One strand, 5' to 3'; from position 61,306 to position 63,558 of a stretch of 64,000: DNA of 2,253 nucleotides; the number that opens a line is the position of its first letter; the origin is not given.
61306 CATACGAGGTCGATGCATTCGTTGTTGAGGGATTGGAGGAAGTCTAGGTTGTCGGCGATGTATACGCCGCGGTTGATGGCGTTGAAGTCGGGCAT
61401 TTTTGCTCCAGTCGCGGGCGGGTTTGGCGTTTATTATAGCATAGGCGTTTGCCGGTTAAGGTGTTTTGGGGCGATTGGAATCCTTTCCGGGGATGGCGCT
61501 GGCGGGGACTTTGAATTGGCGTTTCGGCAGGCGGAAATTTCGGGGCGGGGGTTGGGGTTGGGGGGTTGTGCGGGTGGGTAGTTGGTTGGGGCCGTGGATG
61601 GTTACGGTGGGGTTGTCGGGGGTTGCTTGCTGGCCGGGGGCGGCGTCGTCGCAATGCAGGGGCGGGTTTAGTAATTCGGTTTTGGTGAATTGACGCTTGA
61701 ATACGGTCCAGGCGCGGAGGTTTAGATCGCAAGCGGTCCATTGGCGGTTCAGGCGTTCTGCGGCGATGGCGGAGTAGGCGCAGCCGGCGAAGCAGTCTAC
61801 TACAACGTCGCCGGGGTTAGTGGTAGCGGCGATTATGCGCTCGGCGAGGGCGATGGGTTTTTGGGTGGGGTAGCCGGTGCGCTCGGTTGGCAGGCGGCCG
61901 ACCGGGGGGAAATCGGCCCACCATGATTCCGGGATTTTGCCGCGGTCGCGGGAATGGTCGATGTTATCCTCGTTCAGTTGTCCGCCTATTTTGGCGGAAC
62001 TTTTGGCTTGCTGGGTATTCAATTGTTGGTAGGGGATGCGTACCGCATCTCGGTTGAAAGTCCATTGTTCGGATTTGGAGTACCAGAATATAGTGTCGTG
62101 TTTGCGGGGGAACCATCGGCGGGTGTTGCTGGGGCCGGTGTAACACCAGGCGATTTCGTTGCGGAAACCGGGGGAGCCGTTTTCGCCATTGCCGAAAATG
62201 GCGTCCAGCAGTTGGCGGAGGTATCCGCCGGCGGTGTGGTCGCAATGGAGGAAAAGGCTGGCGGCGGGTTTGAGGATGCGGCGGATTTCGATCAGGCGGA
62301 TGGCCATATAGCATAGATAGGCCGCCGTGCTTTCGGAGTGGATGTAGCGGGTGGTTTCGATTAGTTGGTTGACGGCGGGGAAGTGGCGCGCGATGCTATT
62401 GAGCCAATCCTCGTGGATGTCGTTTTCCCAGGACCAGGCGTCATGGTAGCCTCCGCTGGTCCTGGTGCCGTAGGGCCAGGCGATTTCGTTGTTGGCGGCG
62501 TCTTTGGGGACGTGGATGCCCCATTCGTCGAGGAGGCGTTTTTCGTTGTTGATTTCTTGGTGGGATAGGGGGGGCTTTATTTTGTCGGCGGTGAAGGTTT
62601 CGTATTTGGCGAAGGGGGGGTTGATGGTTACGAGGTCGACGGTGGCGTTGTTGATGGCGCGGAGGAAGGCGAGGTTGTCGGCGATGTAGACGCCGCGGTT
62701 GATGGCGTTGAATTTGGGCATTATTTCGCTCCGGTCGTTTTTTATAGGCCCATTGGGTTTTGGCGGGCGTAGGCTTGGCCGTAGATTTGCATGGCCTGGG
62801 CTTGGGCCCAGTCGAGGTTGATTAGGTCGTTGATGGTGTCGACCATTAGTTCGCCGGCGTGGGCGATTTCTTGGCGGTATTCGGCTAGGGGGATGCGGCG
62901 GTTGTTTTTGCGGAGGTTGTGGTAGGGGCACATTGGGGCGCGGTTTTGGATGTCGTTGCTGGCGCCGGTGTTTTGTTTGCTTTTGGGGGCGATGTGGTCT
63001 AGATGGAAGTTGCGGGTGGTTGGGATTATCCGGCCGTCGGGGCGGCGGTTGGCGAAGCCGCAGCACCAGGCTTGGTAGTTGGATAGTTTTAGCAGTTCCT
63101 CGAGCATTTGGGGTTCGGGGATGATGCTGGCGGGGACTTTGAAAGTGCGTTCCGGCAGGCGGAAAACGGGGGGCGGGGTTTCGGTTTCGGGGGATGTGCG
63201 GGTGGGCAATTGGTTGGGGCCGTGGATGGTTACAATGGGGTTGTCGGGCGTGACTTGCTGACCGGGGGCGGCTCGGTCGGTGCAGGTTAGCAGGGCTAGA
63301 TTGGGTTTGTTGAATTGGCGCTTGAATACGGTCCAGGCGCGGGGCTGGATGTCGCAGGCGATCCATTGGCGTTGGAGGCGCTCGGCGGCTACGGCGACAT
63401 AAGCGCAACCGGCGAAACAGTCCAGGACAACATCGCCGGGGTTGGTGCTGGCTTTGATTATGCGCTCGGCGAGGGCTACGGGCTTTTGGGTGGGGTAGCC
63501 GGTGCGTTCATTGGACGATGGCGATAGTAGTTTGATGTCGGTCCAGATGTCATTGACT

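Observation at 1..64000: Two almost mutually exclusive codon dialects determined by gene orientation relative to the skew flip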

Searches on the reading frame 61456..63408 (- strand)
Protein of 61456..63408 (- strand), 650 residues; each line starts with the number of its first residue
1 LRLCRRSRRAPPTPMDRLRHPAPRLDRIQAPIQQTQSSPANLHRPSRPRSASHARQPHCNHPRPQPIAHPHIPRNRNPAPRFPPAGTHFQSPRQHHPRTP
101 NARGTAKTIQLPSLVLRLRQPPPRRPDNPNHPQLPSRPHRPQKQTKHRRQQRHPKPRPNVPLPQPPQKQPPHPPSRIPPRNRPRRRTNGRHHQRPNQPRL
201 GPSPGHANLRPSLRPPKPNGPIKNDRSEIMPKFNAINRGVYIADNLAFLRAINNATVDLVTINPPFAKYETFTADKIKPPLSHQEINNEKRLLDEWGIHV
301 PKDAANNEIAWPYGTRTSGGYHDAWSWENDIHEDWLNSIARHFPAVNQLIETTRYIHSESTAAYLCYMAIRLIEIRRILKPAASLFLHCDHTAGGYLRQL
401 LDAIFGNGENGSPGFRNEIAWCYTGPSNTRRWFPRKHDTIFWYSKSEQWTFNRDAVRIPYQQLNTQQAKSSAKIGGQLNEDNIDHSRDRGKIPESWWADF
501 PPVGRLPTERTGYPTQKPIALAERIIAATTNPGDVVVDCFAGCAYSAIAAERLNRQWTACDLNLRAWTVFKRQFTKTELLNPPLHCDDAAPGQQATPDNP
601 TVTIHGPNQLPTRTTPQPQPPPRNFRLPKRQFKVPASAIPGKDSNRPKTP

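Call 13: search_protein_families(library=pfam, proteins=[window:61456-63408:-])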
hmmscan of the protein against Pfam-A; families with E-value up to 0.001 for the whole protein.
window:61456-63408:- (650 aa): 1 family
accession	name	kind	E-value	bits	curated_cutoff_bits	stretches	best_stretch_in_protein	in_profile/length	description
PF01555.25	N6_N4_Mtase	-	4.8e-35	121.9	26.7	1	352-566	16-215/221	DNA methylase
